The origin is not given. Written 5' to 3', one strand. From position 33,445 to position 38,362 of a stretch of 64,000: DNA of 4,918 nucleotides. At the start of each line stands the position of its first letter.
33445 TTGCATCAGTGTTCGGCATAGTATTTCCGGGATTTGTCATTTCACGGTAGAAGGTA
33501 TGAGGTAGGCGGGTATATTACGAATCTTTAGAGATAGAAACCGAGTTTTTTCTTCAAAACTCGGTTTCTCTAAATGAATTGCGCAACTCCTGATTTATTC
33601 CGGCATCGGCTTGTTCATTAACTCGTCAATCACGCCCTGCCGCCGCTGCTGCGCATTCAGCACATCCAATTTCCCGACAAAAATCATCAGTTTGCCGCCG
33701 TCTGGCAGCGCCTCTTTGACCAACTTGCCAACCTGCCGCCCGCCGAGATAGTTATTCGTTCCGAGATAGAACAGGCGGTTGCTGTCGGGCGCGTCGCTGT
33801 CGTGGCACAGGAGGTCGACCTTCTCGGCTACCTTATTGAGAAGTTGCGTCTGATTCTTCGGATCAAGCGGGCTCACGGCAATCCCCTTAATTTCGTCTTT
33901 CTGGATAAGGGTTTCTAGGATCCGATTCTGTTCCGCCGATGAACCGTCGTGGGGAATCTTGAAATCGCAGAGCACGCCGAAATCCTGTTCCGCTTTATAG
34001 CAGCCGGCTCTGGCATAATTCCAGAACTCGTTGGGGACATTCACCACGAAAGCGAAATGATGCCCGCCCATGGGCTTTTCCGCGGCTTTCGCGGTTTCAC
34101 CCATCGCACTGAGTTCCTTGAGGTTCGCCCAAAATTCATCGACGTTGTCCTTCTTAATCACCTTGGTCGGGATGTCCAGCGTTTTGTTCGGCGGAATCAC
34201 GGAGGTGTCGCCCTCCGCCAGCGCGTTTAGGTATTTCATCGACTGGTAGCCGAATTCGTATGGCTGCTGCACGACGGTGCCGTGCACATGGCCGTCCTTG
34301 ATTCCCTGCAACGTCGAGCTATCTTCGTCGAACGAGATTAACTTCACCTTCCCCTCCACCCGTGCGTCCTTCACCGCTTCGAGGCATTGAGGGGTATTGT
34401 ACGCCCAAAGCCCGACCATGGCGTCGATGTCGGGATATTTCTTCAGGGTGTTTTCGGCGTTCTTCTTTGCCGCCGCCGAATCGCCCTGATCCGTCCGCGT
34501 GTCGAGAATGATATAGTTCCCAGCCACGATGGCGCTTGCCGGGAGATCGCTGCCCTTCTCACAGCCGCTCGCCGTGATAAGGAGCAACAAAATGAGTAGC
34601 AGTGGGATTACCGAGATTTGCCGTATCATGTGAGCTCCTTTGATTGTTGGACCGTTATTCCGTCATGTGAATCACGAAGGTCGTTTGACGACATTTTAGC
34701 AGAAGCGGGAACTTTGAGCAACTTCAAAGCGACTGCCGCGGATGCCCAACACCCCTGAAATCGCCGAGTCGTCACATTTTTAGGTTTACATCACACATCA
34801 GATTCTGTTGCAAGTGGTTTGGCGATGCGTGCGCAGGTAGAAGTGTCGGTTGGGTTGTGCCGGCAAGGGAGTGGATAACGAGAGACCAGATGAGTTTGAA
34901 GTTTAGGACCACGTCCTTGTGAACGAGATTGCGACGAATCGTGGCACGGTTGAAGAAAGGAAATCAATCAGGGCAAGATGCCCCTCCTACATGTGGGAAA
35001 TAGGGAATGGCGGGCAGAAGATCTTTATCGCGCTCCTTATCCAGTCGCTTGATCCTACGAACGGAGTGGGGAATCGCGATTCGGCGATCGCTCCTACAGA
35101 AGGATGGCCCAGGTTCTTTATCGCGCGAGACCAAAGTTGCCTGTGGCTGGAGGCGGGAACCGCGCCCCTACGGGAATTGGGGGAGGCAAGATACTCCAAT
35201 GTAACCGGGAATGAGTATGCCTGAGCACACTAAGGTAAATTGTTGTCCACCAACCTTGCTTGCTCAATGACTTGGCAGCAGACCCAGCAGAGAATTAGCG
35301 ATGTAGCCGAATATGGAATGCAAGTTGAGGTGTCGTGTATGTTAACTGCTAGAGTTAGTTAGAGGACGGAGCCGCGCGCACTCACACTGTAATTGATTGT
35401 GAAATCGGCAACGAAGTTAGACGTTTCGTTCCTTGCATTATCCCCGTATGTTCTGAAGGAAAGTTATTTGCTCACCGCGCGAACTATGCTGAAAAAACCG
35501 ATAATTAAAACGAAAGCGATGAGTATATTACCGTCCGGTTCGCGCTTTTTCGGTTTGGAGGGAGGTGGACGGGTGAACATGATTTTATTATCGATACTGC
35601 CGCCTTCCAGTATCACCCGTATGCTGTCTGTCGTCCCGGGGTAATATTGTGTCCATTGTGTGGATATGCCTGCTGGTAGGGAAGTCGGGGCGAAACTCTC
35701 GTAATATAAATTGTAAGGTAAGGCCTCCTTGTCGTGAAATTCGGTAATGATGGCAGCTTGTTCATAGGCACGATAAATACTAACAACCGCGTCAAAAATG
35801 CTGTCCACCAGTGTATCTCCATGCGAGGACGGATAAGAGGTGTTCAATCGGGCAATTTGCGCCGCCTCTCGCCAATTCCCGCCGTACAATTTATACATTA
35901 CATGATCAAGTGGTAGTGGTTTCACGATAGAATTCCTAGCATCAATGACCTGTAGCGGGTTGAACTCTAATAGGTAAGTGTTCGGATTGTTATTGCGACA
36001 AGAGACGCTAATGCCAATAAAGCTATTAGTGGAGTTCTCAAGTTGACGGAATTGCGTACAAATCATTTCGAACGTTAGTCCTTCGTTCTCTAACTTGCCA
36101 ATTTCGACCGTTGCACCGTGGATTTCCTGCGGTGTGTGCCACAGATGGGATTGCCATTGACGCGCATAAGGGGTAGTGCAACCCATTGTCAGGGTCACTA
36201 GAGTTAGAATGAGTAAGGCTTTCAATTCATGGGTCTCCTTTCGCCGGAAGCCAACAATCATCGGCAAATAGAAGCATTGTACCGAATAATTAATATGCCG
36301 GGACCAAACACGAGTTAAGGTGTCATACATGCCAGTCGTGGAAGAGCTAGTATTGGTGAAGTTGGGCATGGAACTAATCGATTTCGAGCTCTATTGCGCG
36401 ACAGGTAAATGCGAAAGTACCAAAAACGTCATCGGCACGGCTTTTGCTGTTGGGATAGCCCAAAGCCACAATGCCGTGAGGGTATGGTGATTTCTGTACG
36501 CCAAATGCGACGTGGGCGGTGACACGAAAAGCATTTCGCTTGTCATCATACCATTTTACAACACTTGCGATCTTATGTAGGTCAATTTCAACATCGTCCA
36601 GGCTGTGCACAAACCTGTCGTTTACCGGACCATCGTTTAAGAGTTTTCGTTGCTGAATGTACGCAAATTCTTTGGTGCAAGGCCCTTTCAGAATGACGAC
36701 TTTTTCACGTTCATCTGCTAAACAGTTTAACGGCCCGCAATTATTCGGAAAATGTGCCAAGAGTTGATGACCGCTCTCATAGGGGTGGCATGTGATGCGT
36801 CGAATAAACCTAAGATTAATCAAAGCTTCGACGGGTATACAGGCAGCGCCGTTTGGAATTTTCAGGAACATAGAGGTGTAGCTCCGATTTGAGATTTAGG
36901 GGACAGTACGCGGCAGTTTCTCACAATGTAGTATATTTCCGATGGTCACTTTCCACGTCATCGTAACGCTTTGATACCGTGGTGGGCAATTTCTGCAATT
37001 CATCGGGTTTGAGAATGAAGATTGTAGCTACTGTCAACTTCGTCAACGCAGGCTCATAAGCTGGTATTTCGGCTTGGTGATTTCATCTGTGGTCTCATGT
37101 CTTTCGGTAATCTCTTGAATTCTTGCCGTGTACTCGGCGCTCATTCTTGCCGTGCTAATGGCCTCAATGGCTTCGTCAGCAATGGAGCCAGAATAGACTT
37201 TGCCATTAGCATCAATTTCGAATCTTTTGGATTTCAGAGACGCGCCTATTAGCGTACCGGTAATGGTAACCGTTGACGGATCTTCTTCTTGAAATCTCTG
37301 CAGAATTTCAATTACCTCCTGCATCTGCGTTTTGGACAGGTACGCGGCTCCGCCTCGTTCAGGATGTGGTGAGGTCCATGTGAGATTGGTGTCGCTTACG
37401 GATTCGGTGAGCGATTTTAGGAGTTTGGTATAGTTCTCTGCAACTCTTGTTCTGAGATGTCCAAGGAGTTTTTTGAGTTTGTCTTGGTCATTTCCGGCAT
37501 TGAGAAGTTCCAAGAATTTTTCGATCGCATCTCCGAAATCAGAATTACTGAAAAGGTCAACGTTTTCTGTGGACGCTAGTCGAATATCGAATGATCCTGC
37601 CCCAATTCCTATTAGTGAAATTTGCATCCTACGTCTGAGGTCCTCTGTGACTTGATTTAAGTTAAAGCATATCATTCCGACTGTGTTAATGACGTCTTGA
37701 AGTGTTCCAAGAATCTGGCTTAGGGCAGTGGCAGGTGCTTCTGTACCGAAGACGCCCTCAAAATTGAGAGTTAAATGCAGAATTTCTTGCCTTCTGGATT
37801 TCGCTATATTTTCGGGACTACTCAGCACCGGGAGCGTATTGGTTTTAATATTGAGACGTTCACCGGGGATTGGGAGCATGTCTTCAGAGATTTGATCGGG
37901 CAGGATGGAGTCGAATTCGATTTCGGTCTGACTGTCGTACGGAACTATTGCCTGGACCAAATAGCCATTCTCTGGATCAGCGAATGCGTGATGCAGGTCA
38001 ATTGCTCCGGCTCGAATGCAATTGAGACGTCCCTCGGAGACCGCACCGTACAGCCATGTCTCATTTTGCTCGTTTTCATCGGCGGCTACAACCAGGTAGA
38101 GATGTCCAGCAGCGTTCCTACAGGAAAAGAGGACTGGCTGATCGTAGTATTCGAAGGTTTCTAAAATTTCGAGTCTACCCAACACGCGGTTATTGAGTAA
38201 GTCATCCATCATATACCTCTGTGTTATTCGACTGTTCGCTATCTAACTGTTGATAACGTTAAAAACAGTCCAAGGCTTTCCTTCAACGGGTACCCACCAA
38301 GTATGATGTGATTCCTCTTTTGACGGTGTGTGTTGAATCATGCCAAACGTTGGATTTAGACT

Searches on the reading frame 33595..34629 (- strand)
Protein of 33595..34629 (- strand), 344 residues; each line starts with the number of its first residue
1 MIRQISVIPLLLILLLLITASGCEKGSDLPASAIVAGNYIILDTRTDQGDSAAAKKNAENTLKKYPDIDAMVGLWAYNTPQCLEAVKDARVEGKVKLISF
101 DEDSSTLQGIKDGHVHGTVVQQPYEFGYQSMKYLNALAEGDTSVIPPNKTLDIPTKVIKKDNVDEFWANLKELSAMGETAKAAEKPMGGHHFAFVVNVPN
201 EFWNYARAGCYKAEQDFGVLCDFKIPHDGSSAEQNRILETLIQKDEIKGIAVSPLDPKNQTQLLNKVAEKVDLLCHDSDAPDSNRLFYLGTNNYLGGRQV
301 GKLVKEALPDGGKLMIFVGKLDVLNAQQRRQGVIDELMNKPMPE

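Call 25: search_protein_families(library=pfam, proteins=[window:33595-34629:-], max_evalue=0.001)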
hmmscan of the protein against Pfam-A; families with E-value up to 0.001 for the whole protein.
window:33595-34629:- (344 aa): 1 family
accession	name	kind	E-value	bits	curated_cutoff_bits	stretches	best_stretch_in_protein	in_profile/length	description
PF13407.12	Peripla_BP_4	-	3.9e-51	174.5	35.1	2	195-339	4-149/258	Periplasmic binding protein domain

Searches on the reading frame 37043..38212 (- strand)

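Call 25: search_protein_families(library=pfam, proteins=[window:37043-38212:-], max_evalue=0.001)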
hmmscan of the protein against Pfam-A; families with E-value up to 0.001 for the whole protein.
window:37043-38212:- (389 aa): 1 family
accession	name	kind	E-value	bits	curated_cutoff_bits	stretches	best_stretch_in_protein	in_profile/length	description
PF20215.3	DUF6575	-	7e-27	94.7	26.6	1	5-181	4-178/218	Family of unknown function (DUF6575)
